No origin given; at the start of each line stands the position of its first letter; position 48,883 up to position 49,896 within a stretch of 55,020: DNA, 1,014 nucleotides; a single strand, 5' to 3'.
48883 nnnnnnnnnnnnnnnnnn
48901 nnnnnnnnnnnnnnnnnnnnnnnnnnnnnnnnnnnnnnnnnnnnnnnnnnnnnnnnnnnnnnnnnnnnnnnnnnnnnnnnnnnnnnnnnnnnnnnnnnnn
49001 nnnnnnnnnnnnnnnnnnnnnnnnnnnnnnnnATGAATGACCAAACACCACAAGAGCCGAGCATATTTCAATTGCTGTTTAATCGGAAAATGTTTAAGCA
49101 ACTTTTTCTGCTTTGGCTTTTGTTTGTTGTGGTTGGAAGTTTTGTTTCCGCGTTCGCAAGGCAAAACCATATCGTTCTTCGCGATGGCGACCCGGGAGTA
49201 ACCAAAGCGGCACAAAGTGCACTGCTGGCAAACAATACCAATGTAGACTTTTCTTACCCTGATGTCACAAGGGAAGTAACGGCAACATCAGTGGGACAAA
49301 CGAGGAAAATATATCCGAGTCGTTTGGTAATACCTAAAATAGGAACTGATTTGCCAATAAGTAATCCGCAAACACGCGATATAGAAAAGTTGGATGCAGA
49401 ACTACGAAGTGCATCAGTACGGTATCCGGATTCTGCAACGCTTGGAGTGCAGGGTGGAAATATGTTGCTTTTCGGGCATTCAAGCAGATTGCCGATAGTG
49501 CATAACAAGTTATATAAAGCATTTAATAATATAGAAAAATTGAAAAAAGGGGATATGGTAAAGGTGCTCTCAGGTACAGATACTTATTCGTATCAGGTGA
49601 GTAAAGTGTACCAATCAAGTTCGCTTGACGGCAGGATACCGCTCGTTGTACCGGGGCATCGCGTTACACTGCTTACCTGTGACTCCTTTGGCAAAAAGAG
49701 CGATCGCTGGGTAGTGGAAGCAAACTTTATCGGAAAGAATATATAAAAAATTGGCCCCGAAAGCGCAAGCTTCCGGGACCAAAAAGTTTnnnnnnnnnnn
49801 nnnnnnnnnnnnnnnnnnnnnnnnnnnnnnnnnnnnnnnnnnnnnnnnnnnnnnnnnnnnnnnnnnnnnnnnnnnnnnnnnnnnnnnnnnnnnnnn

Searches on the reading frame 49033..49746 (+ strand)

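Call 67: search_protein_families(library=ncbifam, proteins=[window:49033-49746:+], max_evalue=1e-8)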
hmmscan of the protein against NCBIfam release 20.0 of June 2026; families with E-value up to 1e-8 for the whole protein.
window:49033-49746:+ (237 aa): 2 families
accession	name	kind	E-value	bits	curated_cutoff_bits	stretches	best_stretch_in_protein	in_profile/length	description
TIGR01076.1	sortase_fam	subfamily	1.3e-10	41.2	39.35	1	97-230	2-125/136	sortase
NF033745.1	class_C_sortase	subfamily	2.2e-09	37.4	160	1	95-230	93-218/220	class C sortase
